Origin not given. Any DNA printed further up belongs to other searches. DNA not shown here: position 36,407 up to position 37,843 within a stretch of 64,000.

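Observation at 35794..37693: Two tandem small lipoproteins followed by a radical-SAM/SPASM enzyme: a candidate lipoprotein or peptide modification cassette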

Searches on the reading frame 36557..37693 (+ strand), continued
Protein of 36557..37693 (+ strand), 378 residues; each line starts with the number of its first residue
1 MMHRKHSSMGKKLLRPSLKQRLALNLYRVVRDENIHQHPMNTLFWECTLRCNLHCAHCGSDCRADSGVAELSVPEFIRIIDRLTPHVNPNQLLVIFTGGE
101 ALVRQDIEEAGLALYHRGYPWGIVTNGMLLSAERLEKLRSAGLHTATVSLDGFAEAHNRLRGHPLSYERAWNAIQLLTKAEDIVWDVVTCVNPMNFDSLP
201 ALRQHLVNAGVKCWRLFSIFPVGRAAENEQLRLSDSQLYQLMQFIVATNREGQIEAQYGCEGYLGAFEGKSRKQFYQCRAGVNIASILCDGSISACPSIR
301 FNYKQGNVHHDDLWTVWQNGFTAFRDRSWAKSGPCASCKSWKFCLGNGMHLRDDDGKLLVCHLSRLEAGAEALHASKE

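Call 74: search_protein_families(library=ncbifam, proteins=[L085:3986-5248:+, L086:3004-4560:+, L087:2998-4098:+, L087:2622-3011:+], max_evalue=1e-25)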
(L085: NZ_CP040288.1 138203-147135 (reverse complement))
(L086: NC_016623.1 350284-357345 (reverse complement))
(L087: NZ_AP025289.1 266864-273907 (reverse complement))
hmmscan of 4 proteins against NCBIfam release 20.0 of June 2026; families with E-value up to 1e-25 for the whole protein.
L085:3986-5248:+ (420 aa): 12 families
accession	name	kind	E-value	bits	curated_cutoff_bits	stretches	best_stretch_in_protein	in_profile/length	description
TIGR04103.1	rSAM_nif11_3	equivalog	2.5e-257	853.1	725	1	5-414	1-410/412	nif11-class peptide radical SAM maturase 3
TIGR03913.1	rad_SAM_trio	equivalog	4.3e-124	414.5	591.75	1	9-385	19-391/477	GDL motif peptide-associated radical SAM/SPASM maturase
TIGR04545.1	rSAM_ahbD_hemeb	equivalog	6.1e-45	154.1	500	1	12-348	3-337/339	heme b synthase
TIGR04133.1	rSAM_w_lipo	hypoth_equivalog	2e-44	152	425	1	4-351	19-349/350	TIGR04133 family radical SAM/SPASM protein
TIGR04055.1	rSAM_NirJ2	equivalog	3.8e-43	148.3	500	1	12-338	3-312/326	putative heme d1 biosynthesis radical SAM protein NirJ2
TIGR04053.2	TIGR04053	equivalog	1.5e-40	139.6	395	1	10-215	9-217/366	TIGR04053 family radical SAM/SPASM domain-containing protein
TIGR04347.1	pseudo_SAM_Halo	equivalog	4.5e-35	121.6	525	1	6-221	35-251/390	TIGR04347 family pseudo-SAM/SPASM protein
TIGR04546.1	rSAM_ahbC_deAc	equivalog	1.7e-34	119.3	650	1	10-171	40-202/390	12,18-didecarboxysiroheme deacetylase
TIGR04051.1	rSAM_NirJ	equivalog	4.9e-32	111.3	515.45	1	12-174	5-168/354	heme d1 biosynthesis radical SAM protein NirJ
TIGR04054.1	rSAM_NirJ1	equivalog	5e-32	111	650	1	11-171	38-199/387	putative heme d1 biosynthesis radical SAM protein NirJ1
TIGR03962.1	mycofact_rSAM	equivalog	1.2e-30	106.8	265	1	12-333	15-317/339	mycofactocin radical SAM maturase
TIGR04303.1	GeoRSP_rSAM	equivalog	2.2e-28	99.8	400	1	13-334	9-311/325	GeoRSP system radical SAM/SPASM protein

L086:3004-4560:+ (518 aa): 15 families
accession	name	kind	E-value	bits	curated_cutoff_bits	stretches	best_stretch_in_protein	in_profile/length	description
TIGR03913.1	rad_SAM_trio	equivalog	6.4e-230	763.5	591.75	1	25-496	3-477/477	GDL motif peptide-associated radical SAM/SPASM maturase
TIGR04103.1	rSAM_nif11_3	equivalog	2.2e-130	435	725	1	43-426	7-390/412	nif11-class peptide radical SAM maturase 3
TIGR04053.2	TIGR04053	equivalog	5.4e-50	170.7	395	1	39-243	6-213/366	TIGR04053 family radical SAM/SPASM domain-containing protein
TIGR04545.1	rSAM_ahbD_hemeb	equivalog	1.1e-44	153.2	500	1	42-223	1-184/339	heme b synthase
TIGR04133.1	rSAM_w_lipo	hypoth_equivalog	4.6e-44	150.8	425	1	43-377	26-347/350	TIGR04133 family radical SAM/SPASM protein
TIGR04347.1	pseudo_SAM_Halo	equivalog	1.1e-39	136.8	525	1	40-365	38-373/390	TIGR04347 family pseudo-SAM/SPASM protein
TIGR04055.1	rSAM_NirJ2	equivalog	1.4e-39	136.6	500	1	42-358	1-304/326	putative heme d1 biosynthesis radical SAM protein NirJ2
TIGR04051.1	rSAM_NirJ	equivalog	1.1e-38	133.2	515.45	1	42-356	3-327/354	heme d1 biosynthesis radical SAM protein NirJ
TIGR03962.1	mycofact_rSAM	equivalog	3.7e-36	125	265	1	39-358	10-314/339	mycofactocin radical SAM maturase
TIGR04546.1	rSAM_ahbC_deAc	equivalog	1e-34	120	650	1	42-200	40-199/390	12,18-didecarboxysiroheme deacetylase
TIGR04054.1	rSAM_NirJ1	equivalog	9.8e-32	110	650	1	42-364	37-369/387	putative heme d1 biosynthesis radical SAM protein NirJ1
NF045574.1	sacti_mat_StsB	exception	3.8e-31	108.4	625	0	45-200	100-255/466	StsB family radical SAM/SPASM domain sactipeptide maturase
TIGR02109.1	PQQ_syn_pqqE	equivalog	3e-29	102.1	381.35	1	39-375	5-331/358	pyrroloquinoline quinone biosynthesis protein PqqE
TIGR04403.1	rSAM_skfB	equivalog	8.4e-27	94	300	1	35-223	98-286/402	sporulation killing factor system radical SAM maturase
TIGR04303.1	GeoRSP_rSAM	equivalog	3.2e-26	92.7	400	0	40-368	4-317/325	GeoRSP system radical SAM/SPASM protein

L087:2998-4098:+ (366 aa): 6 families
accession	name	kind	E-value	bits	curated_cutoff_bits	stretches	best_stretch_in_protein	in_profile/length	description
TIGR04133.1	rSAM_w_lipo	hypoth_equivalog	1.8e-135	451.4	425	1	5-350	4-338/350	TIGR04133 family radical SAM/SPASM protein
TIGR04053.2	TIGR04053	equivalog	1.5e-30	106.7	395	1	27-237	10-214/366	TIGR04053 family radical SAM/SPASM domain-containing protein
TIGR04055.1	rSAM_NirJ2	equivalog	1.5e-27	97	500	1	28-341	3-302/326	putative heme d1 biosynthesis radical SAM protein NirJ2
TIGR04546.1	rSAM_ahbC_deAc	equivalog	4.5e-27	94.9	650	0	27-237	41-244/390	12,18-didecarboxysiroheme deacetylase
TIGR04545.1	rSAM_ahbD_hemeb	equivalog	3.4e-26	92.5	500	0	28-238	3-206/339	heme b synthase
TIGR04103.1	rSAM_nif11_3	equivalog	5.6e-26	91.1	725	1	23-306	3-283/412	nif11-class peptide radical SAM maturase 3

L087:2622-3011:+ (129 aa): 0 families

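Call 76: get_annotated_region(hit=H4, flank=2500)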
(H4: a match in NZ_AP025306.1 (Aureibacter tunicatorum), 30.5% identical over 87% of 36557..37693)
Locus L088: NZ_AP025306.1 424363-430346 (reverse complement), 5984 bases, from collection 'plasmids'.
description: Aureibacter tunicatorum strain NBRC 107587 plasmid pAT1, complete sequence
organism: Aureibacter tunicatorum (NCBI taxid 866807)
taxonomy: Bacteria; Bacteroidota; Cytophagia; Cytophagales; Persicobacteraceae; Aureibacter; Aureibacter tunicatorum
host: -; source: -; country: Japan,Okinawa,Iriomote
typing (MOB-suite, as given by PLSDB): non-mobilizable
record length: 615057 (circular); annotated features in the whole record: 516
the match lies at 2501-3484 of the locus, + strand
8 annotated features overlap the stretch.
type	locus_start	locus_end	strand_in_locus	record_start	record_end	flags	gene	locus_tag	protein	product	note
CDS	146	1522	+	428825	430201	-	rimK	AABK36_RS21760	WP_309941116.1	30S ribosomal protein S6--L-glutamate ligase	GO:0036211 - protein modification process [Evidence IEA]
CDS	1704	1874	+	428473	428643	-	-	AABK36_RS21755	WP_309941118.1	DUF1843 domain-containing protein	-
CDS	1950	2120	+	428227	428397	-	-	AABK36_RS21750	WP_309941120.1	DUF1843 domain-containing protein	-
CDS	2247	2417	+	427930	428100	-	-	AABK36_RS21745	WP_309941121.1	DUF1843 domain-containing protein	-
CDS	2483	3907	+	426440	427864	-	-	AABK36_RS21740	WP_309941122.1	radical SAM protein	-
CDS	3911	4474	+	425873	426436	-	-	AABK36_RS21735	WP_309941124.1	class I SAM-dependent methyltransferase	-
CDS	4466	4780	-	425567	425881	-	-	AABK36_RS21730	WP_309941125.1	hypothetical protein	-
CDS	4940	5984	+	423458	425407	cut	-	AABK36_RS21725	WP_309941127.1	hypothetical protein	-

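Call 77: get_annotated_region(hit=H37, flank=2500)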
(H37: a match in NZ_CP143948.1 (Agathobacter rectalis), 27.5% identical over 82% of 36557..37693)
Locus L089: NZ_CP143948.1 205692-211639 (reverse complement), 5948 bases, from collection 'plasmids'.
description: Agathobacter rectalis strain DFI.5.28 plasmid unnamed1, complete sequence
organism: Agathobacter rectalis (NCBI taxid 39491)
taxonomy: Bacteria; Bacillota; Clostridia; Lachnospirales; Lachnospiraceae; Agathobacter; Agathobacter rectalis
host: -; source: Homo sapiens,cell culture,fecal sample; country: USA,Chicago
typing (MOB-suite, as given by PLSDB): non-mobilizable
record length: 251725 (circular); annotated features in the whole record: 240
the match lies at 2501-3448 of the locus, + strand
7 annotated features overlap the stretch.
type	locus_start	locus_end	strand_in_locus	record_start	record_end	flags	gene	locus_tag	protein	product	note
CDS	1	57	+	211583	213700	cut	fusA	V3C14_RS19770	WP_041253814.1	elongation factor G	GO:0006414 - translational elongation [Evidence IEA]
CDS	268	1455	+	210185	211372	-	tuf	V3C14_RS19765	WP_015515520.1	elongation factor Tu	GO:0006414 - translational elongation [Evidence IEA]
CDS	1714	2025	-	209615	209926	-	-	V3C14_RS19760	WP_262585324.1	hypothetical protein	-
CDS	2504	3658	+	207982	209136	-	-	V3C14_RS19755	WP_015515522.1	radical SAM protein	-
CDS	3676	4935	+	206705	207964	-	-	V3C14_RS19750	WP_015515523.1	MFS transporter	GO:0055085 - transmembrane transport [Evidence IEA]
CDS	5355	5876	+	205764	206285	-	-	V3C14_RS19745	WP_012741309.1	GNAT family N-acetyltransferase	-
CDS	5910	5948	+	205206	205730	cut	-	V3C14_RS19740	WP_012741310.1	hypothetical protein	-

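Call 78: get_annotated_region(hit=H18, flank=500)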
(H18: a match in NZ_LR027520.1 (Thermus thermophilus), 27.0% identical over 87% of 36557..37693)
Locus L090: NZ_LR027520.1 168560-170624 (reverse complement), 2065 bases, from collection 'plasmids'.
description: Thermus thermophilus isolate TTHNAR1 plasmid 4, complete sequence
organism: Thermus thermophilus (NCBI taxid 274)
taxonomy: Bacteria; Deinococcota; Deinococci; Thermales; Thermaceae; Thermus; Thermus thermophilus
host: -; source: -; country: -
typing (MOB-suite, as given by PLSDB): non-mobilizable; replicon rep_cluster_1121
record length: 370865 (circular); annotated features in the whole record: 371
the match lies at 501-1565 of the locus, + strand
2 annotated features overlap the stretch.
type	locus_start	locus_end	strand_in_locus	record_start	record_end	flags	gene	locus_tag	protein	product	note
CDS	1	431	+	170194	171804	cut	-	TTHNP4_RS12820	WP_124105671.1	nitrite reductase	-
CDS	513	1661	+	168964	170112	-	-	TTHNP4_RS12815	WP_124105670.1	TIGR04053 family radical SAM/SPASM domain-containing protein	-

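Call 79: get_annotated_region(hit=H9, flank=500)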
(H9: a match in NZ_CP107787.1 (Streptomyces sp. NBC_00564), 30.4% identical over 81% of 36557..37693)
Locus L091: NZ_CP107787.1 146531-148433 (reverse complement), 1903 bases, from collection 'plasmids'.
description: Streptomyces sp. NBC_00564 strain NBC 00564 plasmid unnamed1, complete sequence
organism: Streptomyces sp. NBC_00564 (NCBI taxid 2903663)
taxonomy: Bacteria; Actinomycetota; Actinomycetes; Kitasatosporales; Streptomycetaceae; Streptomyces; Streptomyces sp. NBC 00564
host: -; source: -; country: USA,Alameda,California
typing (MOB-suite, as given by PLSDB): non-mobilizable
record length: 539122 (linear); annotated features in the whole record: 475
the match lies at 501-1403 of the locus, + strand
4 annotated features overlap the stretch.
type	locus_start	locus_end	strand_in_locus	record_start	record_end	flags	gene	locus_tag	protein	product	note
CDS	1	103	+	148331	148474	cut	mftA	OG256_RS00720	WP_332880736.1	mycofactocin precursor MftA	GO:0140604 - mycofactocin biosynthetic process [Evidence IEA]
CDS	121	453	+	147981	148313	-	mftB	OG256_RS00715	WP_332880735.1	mycofactocin biosynthesis chaperone MftB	GO:0140604 - mycofactocin biosynthetic process [Evidence IEA]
CDS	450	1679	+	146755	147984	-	mftC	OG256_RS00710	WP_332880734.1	mycofactocin radical SAM maturase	GO:0140604 - mycofactocin biosynthetic process [Evidence IEA]; GO:0031179 - peptide modification [Evidence IEA]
CDS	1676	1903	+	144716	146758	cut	-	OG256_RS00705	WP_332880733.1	mycofactocin system FadH/OYE family oxidoreductase 1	-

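Call 80: get_annotated_region(hit=H22, flank=1500)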
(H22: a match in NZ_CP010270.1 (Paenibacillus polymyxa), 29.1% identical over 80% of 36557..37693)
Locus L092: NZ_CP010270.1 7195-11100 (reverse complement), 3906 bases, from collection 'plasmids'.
description: Paenibacillus polymyxa strain Sb3-1 plasmid pSb31l, complete sequence
organism: Paenibacillus polymyxa (NCBI taxid 1406)
taxonomy: Bacteria; Bacillota; Bacilli; Bacillales; Paenibacillaceae; Paenibacillus; Paenibacillus polymyxa
host: -; source: -; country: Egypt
typing (MOB-suite, as given by PLSDB): non-mobilizable; replicon rep_cluster_2425
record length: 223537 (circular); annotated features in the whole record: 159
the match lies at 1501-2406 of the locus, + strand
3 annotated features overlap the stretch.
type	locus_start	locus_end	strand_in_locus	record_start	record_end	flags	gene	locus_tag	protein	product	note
CDS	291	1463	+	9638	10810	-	-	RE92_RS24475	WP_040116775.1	radical SAM protein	-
CDS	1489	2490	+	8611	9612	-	-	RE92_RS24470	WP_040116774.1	radical SAM protein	-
CDS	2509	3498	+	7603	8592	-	-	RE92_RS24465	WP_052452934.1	AsnC family transcriptional regulator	-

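Call 91: search_protein_families(library=ncbifam, proteins=[L092:291-1463:+, L092:1489-2490:+, L089:2504-3658:+, L088:2483-3907:+], max_evalue=1e-40)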
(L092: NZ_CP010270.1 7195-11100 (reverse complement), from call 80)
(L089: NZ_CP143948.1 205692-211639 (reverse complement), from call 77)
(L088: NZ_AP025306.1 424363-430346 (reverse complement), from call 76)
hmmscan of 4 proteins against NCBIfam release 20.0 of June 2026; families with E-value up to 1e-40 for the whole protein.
L092:291-1463:+ (390 aa): 7 families
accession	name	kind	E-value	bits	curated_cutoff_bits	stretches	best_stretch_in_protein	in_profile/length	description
TIGR04054.1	rSAM_NirJ1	equivalog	1.8e-179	596.4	650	1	2-387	1-387/387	putative heme d1 biosynthesis radical SAM protein NirJ1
TIGR04546.1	rSAM_ahbC_deAc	equivalog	5.9e-156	519.1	650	1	2-387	1-390/390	12,18-didecarboxysiroheme deacetylase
TIGR04347.1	pseudo_SAM_Halo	equivalog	1.6e-127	426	525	1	2-387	1-390/390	TIGR04347 family pseudo-SAM/SPASM protein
TIGR04051.1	rSAM_NirJ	equivalog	6.5e-120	400.3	515.45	1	36-388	1-354/354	heme d1 biosynthesis radical SAM protein NirJ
TIGR04545.1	rSAM_ahbD_hemeb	equivalog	1.6e-69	234.9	500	1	39-381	2-336/339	heme b synthase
TIGR04055.1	rSAM_NirJ2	equivalog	9.9e-68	229.1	500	1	38-243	1-206/326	putative heme d1 biosynthesis radical SAM protein NirJ2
TIGR04053.2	TIGR04053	equivalog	4.9e-66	223.5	395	1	38-381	9-363/366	TIGR04053 family radical SAM/SPASM domain-containing protein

L092:1489-2490:+ (333 aa): 9 families
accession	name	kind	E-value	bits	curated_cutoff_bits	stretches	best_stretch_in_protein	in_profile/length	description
TIGR04055.1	rSAM_NirJ2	equivalog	8.7e-132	439.6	500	1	2-327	1-323/326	putative heme d1 biosynthesis radical SAM protein NirJ2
TIGR04545.1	rSAM_ahbD_hemeb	equivalog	1.3e-96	324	500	1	2-327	1-336/339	heme b synthase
TIGR04053.2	TIGR04053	equivalog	3.8e-74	250.1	395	1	1-223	8-230/366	TIGR04053 family radical SAM/SPASM domain-containing protein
TIGR04347.1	pseudo_SAM_Halo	equivalog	1.5e-58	198.9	525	1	3-204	40-239/390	TIGR04347 family pseudo-SAM/SPASM protein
TIGR04546.1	rSAM_ahbC_deAc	equivalog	3.5e-57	194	650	1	2-208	40-244/390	12,18-didecarboxysiroheme deacetylase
TIGR04054.1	rSAM_NirJ1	equivalog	5e-56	190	650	1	2-206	37-239/387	putative heme d1 biosynthesis radical SAM protein NirJ1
TIGR04051.1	rSAM_NirJ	equivalog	2.1e-53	181.5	515.45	0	3-193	4-192/354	heme d1 biosynthesis radical SAM protein NirJ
TIGR04303.1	GeoRSP_rSAM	equivalog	1.1e-45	156.6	400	1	3-327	7-325/325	GeoRSP system radical SAM/SPASM protein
NF050035.1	rSAM_WgK_link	exception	1.3e-45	156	650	0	2-215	10-221/367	radical SAM/SPASM peptide maturase WgkB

L089:2504-3658:+ (384 aa): 5 families
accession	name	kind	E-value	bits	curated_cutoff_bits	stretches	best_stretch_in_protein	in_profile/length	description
TIGR04103.1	rSAM_nif11_3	equivalog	1.2e-69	234.9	725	1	3-339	3-346/412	nif11-class peptide radical SAM maturase 3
TIGR03913.1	rad_SAM_trio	equivalog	1.1e-66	225.2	591.75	1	7-342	21-359/477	GDL motif peptide-associated radical SAM/SPASM maturase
TIGR04133.1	rSAM_w_lipo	hypoth_equivalog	2.4e-54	184.6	425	1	2-317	21-331/350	TIGR04133 family radical SAM/SPASM protein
TIGR04545.1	rSAM_ahbD_hemeb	equivalog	1.5e-52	179.2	500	1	8-338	3-338/339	heme b synthase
NF045574.1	sacti_mat_StsB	exception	1.6e-41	142.6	625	0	3-333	94-411/466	StsB family radical SAM/SPASM domain sactipeptide maturase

L088:2483-3907:+ (474 aa): 5 families
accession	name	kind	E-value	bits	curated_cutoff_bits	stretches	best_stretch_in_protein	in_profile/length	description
TIGR03913.1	rad_SAM_trio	equivalog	1.4e-160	534.9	591.75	1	9-459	5-463/477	GDL motif peptide-associated radical SAM/SPASM maturase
TIGR04103.1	rSAM_nif11_3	equivalog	3.2e-138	460.8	725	1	24-400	6-388/412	nif11-class peptide radical SAM maturase 3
TIGR04133.1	rSAM_w_lipo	hypoth_equivalog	1.5e-51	175.4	425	1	25-359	26-349/350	TIGR04133 family radical SAM/SPASM protein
TIGR04545.1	rSAM_ahbD_hemeb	equivalog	6.8e-45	154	500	1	26-356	3-337/339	heme b synthase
TIGR04053.2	TIGR04053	equivalog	1.6e-44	152.6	395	0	21-227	6-215/366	TIGR04053 family radical SAM/SPASM domain-containing protein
